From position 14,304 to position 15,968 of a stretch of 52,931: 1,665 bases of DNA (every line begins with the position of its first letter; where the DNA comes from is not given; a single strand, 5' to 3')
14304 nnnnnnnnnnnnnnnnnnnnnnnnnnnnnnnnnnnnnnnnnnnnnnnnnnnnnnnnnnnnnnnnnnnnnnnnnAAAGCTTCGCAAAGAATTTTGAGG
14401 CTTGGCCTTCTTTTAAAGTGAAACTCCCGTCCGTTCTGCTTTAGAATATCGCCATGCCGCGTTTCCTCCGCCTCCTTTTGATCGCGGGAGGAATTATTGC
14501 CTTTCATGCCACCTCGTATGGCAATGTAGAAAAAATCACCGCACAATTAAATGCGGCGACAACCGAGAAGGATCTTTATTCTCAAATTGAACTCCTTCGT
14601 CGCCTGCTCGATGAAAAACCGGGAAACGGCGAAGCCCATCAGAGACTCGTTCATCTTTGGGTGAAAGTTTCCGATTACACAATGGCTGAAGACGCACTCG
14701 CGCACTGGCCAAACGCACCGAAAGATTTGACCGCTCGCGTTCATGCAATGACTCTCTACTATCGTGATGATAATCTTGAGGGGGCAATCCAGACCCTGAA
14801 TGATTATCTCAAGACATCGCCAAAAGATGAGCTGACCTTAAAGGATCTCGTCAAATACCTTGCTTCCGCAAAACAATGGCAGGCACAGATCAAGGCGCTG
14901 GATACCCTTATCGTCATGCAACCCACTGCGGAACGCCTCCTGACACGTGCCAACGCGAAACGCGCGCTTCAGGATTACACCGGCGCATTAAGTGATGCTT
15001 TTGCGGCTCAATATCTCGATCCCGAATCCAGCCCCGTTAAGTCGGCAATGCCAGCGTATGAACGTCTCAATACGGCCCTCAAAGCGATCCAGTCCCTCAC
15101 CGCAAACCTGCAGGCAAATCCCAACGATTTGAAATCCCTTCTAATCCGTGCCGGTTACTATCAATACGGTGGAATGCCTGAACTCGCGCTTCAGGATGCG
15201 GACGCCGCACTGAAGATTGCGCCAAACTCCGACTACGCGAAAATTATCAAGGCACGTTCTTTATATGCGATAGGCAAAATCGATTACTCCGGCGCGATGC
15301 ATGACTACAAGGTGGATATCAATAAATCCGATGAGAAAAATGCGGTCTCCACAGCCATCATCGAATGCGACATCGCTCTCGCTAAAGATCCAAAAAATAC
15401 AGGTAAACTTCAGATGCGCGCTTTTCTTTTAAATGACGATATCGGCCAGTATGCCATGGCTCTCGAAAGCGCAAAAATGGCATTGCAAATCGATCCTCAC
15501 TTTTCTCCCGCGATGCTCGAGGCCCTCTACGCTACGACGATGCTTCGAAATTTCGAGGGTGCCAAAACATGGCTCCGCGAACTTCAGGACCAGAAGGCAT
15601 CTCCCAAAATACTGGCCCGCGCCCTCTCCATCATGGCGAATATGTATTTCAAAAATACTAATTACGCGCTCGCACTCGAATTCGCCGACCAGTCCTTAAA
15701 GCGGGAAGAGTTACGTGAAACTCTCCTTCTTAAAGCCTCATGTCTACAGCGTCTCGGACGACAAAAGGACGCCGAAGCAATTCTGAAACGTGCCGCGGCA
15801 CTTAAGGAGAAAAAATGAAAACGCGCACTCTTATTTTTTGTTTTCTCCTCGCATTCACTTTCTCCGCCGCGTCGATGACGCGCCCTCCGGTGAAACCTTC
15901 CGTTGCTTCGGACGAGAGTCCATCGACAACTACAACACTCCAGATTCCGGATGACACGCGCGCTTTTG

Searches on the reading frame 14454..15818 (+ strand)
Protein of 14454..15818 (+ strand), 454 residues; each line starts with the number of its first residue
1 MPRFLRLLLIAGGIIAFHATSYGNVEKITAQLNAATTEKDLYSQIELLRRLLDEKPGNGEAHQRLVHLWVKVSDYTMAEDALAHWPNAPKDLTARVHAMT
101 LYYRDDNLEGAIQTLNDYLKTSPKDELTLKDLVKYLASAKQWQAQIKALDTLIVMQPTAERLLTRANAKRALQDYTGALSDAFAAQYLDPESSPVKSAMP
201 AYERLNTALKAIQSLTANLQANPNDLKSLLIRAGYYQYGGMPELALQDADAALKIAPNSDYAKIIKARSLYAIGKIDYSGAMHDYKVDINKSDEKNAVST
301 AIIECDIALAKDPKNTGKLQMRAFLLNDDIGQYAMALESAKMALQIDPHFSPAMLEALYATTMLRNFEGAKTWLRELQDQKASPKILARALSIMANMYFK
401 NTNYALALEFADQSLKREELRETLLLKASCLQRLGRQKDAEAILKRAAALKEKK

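Call 16: search_protein_families(library=pfam, proteins=[window:14454-15818:+], max_evalue=0.001)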
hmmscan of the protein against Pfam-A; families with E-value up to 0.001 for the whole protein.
window:14454-15818:+ (454 aa): 8 families
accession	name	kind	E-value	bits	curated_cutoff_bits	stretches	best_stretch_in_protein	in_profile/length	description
PF14559.12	TPR_19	-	6.7e-11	42.8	25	0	45-98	11-63/68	Tetratricopeptide repeat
PF07719.23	TPR_2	-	1e-07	32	27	0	388-417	1-30/34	Tetratricopeptide repeat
PF13428.12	TPR_14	-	1.1e-07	32.2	23.5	0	97-133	6-42/44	Tetratricopeptide repeat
PF00515.34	TPR_1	-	2.5e-07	30.7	27.8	0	331-350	15-34/34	Tetratricopeptide repeat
PF12895.13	ANAPC3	-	3.1e-07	31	27.2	1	390-446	25-81/82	Anaphase-promoting complex, cyclosome, subunit 3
PF13424.12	TPR_12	-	0.00022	21.8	30.1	0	388-453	3-77/77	Tetratricopeptide repeat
PF25064.1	ARM_TT21_5th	-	0.0005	20.8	27.8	0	390-450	3-64/117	TT21 fifth ARM repeats domain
PF09295.16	ChAPs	-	0.00099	18.6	20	0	206-259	214-267/395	ChAPs (Chs5p-Arf1p-binding proteins)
